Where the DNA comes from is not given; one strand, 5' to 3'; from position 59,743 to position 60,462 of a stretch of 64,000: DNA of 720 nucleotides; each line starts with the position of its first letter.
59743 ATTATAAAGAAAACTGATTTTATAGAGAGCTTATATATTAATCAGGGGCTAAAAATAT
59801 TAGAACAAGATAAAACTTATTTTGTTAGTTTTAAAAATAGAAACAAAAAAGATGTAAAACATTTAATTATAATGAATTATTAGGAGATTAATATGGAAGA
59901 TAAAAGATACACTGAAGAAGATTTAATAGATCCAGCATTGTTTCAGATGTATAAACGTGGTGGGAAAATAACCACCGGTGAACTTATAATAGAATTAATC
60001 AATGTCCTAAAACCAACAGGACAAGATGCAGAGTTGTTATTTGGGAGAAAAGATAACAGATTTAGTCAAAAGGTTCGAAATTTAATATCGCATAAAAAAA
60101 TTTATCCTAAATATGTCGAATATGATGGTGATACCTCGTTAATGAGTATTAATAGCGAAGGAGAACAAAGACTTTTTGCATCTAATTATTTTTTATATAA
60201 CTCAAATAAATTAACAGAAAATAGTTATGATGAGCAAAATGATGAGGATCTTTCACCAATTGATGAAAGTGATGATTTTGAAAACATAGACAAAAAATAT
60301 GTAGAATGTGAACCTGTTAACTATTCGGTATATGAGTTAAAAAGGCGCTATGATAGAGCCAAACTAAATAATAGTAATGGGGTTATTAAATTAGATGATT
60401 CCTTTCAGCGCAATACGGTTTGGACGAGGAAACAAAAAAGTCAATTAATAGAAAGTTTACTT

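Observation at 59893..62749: Candidate undescribed two-gene module: wHTH-DUF262 protein plus ABC-type ATPase with extra C-terminal domain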

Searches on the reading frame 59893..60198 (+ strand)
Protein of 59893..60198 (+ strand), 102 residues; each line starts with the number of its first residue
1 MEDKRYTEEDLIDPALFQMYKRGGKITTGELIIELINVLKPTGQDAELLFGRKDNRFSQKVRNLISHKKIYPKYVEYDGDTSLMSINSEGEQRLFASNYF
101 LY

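Call 62: search_solved_structures(query=A4, max_evalue=10, show_alignments=2)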
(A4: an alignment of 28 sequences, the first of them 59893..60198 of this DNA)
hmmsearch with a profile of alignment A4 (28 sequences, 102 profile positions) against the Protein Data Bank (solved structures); distinct sequences matched with E-value up to 10: 6.
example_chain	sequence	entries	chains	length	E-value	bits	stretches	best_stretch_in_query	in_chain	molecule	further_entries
9ca6_A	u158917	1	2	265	0.29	14.2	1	14-66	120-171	Regulatory protein Rns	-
8vrq_A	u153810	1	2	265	0.36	14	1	14-66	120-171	Regulatory protein Rns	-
6xiu_A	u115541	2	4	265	0.38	13.9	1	14-66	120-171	Regulatory protein Rns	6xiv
8vst_A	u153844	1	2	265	0.63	13.2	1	14-66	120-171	Regulatory protein Rns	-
9ca5_A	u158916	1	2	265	0.66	13.1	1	14-66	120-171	AraC-family, transcriptional regulator Rns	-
2mpk_A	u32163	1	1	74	0.85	12.8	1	47-68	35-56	Chitin synthase 1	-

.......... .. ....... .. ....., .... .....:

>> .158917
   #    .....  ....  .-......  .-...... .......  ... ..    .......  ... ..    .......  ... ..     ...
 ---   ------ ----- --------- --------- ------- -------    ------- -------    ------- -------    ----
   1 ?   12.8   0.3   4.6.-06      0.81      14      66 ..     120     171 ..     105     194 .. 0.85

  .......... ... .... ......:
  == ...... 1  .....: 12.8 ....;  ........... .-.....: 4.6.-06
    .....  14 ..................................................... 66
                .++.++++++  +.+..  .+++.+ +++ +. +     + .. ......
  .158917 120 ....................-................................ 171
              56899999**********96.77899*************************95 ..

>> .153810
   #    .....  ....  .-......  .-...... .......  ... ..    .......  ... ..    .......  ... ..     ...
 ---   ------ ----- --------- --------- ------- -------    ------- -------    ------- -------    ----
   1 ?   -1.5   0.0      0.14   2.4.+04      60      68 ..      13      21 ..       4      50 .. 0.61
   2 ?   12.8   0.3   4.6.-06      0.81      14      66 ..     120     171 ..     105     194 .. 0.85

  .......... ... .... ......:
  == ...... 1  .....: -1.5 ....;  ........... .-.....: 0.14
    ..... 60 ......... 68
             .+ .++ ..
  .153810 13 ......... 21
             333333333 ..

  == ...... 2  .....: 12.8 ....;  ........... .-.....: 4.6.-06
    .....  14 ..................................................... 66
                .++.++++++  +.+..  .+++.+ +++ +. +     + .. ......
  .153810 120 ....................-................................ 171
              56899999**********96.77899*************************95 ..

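Call 75: predict_structure(alignment_id=A4)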
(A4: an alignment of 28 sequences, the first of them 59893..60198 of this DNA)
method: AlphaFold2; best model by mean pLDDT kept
length: 102 residues; sequences in the alignment: 28
mean_pLDDT: 92.8   pTM: 0.84
mean pLDDT of the five models: 92.8, 90.8, 90.3, 90.0, 88.9
residues with pLDDT >= 90: 89; 70-90: 9; 50-70: 4; < 50: 0
segments of 3 or more residues with pLDDT < 50: none
pLDDT, mean of each block of 10 residues (from residue 1): 80 97 96 95 91 93 96 96 97 92 66
secondary structure, 60 per line:
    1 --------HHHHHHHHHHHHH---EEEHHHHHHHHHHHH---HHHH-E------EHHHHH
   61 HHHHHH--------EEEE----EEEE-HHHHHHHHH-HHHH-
elements in order: H9-21 E25-27 H28-39 H43-46 H56-66 E75-78 E83-86 H88-96 H98-101

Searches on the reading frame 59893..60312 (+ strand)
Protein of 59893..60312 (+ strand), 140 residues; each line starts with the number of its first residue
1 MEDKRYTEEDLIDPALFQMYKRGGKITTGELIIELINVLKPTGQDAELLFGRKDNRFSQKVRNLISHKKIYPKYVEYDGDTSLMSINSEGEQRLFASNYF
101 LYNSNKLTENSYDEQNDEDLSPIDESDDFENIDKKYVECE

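Call 6: search_protein_families(library=padloc, proteins=[window:59893-60300:+], max_evalue=10)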
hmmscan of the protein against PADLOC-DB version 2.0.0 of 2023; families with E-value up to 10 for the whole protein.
window:59893-60300:+ (136 aa): 1 family
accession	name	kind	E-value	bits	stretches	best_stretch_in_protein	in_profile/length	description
PDLC03157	Specificity_I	-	0.016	12.2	1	52-88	327-362/367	Type I specificity subunit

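Call 44: search_protein_families(library=pfam, proteins=[window:59893-60312:+], max_evalue=0.1)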
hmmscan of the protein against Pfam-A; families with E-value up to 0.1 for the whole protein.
window:59893-60312:+ (140 aa): 0 families
